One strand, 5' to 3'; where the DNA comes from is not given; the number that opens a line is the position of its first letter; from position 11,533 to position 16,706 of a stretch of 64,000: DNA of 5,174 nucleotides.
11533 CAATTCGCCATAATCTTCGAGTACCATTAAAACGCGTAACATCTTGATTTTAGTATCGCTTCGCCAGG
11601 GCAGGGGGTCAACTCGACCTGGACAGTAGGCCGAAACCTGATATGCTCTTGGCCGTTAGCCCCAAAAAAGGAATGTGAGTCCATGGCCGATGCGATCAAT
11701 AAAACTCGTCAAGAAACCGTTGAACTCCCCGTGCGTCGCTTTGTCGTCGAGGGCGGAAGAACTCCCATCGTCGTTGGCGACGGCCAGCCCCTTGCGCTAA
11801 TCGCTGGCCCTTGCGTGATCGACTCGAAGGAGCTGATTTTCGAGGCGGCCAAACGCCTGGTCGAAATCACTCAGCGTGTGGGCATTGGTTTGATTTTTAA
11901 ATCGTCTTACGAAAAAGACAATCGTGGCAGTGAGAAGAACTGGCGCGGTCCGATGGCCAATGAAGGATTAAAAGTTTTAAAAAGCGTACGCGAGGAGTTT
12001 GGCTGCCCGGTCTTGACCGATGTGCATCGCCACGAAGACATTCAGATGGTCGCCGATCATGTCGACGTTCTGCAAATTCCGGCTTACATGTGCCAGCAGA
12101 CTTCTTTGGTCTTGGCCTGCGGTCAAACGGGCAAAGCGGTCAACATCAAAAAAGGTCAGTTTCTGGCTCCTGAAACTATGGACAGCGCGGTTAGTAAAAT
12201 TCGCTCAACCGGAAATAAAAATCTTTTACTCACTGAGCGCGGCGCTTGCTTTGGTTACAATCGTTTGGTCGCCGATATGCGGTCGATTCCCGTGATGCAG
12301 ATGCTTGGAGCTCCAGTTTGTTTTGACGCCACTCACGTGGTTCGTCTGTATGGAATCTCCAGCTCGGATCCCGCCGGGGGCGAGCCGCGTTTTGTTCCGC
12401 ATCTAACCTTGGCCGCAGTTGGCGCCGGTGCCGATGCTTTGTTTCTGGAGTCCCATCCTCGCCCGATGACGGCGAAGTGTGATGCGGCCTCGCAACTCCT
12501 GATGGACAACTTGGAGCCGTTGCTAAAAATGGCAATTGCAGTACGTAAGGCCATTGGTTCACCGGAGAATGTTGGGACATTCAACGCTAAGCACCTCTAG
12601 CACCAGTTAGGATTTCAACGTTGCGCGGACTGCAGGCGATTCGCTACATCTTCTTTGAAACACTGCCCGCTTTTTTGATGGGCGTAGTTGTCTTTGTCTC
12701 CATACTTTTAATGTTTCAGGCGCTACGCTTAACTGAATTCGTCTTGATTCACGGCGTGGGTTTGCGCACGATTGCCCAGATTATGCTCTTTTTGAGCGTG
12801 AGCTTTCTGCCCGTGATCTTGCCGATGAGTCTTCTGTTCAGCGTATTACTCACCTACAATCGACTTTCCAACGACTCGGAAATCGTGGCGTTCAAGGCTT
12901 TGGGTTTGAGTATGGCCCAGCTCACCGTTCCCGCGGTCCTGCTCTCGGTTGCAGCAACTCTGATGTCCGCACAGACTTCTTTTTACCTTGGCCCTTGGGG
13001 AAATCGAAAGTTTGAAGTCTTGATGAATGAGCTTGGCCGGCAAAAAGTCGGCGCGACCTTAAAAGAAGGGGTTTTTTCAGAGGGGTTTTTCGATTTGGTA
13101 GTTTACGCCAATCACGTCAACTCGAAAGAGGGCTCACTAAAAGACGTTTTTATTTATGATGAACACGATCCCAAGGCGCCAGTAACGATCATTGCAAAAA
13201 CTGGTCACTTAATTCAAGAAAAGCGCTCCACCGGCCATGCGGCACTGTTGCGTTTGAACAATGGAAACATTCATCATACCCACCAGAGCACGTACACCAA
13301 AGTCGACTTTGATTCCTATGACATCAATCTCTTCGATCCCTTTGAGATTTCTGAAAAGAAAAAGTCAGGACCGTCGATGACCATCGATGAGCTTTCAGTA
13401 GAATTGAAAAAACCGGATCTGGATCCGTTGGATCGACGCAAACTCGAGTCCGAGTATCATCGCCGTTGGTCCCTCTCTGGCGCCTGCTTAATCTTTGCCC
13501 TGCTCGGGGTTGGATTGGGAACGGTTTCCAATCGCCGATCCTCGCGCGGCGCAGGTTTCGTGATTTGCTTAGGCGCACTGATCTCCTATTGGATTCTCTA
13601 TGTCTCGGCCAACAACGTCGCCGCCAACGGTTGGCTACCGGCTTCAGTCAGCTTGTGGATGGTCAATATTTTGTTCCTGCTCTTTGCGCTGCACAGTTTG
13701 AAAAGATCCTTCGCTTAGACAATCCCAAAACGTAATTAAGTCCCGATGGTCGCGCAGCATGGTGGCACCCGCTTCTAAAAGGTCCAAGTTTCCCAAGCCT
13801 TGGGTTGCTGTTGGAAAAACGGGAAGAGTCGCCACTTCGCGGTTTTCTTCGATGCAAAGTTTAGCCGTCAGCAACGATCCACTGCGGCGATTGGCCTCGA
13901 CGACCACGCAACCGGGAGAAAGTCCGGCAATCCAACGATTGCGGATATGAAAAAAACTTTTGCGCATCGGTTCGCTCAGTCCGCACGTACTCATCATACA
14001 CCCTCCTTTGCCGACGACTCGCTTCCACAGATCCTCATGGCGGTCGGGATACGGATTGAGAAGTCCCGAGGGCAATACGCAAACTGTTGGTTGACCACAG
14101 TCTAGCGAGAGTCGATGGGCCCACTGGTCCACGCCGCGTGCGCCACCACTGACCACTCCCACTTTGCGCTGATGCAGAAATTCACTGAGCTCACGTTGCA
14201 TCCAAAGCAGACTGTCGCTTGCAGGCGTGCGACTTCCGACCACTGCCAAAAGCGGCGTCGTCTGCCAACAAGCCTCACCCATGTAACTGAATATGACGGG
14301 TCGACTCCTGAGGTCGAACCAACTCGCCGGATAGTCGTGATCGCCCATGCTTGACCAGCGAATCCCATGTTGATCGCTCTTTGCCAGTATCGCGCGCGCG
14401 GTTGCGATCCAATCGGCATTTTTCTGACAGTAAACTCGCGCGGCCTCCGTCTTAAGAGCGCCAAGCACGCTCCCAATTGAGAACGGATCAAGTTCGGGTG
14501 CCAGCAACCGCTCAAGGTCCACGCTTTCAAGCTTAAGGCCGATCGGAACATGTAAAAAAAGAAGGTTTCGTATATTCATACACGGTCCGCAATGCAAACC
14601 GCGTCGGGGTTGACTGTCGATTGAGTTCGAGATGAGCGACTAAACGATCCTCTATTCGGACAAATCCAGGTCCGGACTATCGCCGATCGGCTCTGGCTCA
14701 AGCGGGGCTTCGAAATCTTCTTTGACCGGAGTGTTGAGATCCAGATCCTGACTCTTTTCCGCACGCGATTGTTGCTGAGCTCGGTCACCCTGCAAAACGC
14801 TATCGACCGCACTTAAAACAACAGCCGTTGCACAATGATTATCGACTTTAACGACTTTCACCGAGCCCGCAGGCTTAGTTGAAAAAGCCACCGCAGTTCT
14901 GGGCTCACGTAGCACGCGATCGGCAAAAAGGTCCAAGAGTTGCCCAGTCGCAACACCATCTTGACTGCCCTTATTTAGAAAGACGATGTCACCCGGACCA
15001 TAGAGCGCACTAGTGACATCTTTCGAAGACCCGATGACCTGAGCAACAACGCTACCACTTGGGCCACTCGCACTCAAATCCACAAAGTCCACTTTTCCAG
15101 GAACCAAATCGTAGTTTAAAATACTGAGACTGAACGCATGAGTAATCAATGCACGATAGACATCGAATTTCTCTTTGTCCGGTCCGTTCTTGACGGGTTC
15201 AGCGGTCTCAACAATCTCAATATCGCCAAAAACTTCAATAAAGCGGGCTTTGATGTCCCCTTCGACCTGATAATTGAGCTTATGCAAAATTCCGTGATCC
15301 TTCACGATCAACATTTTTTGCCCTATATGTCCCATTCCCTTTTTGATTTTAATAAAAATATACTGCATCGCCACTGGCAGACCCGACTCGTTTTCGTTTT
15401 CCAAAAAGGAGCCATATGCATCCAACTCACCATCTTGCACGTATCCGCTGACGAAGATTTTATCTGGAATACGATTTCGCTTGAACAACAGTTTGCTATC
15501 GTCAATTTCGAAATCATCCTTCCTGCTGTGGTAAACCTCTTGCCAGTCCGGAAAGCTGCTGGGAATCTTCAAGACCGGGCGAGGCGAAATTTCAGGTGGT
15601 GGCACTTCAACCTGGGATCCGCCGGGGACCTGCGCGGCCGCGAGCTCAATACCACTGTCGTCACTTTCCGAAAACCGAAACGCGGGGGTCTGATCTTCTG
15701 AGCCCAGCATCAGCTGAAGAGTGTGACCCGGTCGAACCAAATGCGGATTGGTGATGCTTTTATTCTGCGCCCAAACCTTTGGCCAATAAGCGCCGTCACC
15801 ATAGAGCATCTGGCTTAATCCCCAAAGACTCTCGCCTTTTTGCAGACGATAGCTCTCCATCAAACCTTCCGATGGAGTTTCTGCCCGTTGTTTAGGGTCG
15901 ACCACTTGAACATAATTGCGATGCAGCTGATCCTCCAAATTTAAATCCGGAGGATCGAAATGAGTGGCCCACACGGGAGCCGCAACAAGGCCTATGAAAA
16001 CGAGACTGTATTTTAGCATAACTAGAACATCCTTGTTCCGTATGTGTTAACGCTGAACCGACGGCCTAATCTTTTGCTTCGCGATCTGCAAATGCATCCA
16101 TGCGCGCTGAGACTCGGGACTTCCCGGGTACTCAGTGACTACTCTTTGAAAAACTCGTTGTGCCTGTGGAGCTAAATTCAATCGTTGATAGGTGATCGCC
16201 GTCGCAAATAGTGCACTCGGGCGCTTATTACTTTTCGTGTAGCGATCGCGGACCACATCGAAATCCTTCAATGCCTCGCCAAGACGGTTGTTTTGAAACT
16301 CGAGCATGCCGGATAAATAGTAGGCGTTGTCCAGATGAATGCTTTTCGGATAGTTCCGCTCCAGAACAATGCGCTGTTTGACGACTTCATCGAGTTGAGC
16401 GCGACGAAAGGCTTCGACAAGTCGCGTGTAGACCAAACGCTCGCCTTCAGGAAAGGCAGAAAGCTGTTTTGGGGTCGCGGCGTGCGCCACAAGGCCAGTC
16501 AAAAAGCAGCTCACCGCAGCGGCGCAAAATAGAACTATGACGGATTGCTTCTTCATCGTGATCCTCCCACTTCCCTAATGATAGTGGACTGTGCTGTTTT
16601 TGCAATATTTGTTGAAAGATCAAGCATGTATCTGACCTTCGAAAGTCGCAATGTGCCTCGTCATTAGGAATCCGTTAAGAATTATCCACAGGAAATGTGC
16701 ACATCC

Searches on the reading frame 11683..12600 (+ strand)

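Call 69: search_protein_families(library=pfam, proteins=[window:11683-12600:+], max_evalue=0.001)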
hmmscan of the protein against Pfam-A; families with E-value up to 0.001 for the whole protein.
window:11683-12600:+ (305 aa): 1 family
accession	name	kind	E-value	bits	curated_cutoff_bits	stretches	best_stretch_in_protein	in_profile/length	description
PF00793.26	DAHP_synth_1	-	2e-65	220.8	25.5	1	28-287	9-264/270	DAHP synthetase I family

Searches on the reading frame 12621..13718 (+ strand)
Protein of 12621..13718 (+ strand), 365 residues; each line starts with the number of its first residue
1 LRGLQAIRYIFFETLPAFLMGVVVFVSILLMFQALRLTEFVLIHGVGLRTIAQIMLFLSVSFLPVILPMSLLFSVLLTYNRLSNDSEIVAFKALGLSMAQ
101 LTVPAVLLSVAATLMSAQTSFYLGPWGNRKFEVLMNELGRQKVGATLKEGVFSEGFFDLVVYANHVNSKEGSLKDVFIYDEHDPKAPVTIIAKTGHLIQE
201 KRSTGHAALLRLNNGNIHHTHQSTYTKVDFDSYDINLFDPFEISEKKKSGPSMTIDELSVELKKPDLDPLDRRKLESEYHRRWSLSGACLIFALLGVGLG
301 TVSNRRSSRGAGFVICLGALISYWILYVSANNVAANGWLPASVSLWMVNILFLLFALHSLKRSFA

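Call 69: search_protein_families(library=pfam, proteins=[window:12621-13718:+], max_evalue=0.001)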
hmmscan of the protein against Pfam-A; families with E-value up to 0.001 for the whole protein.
window:12621-13718:+ (365 aa): 1 family
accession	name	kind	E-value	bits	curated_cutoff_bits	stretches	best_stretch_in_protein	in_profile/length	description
PF03739.19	LptF_LptG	-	5e-88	295.9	27.9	1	8-361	1-352/353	Lipopolysaccharide export system permease LptF/LptG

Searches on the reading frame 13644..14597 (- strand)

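Call 82: search_protein_families(library=pfam, proteins=[window:13644-14597:-], max_evalue=0.0001)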
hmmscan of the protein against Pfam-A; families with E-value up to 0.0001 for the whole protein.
window:13644-14597:- (317 aa): 1 family
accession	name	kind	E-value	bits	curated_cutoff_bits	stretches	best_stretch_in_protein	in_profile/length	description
PF02481.21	DNA_processg_A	-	1.3e-52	178.5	29.6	1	76-282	4-211/212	DNA recombination-mediator protein A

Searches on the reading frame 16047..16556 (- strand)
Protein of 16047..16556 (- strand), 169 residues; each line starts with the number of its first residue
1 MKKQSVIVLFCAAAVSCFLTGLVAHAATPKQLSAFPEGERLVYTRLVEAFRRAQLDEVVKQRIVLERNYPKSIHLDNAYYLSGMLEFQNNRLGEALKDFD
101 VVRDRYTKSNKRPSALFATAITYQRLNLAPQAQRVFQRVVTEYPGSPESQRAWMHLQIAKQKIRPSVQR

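Call 82: search_protein_families(library=pfam, proteins=[window:16047-16556:-], max_evalue=0.0001)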
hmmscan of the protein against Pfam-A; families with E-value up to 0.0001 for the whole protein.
window:16047-16556:- (169 aa): 2 families
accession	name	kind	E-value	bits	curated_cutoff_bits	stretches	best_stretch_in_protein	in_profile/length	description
PF13174.12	TPR_6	-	1.6e-07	31.9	26.3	0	115-146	2-33/33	Tetratricopeptide repeat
PF13432.12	TPR_16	-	9.4e-05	23.2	32.7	0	118-156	2-37/65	Tetratricopeptide repeat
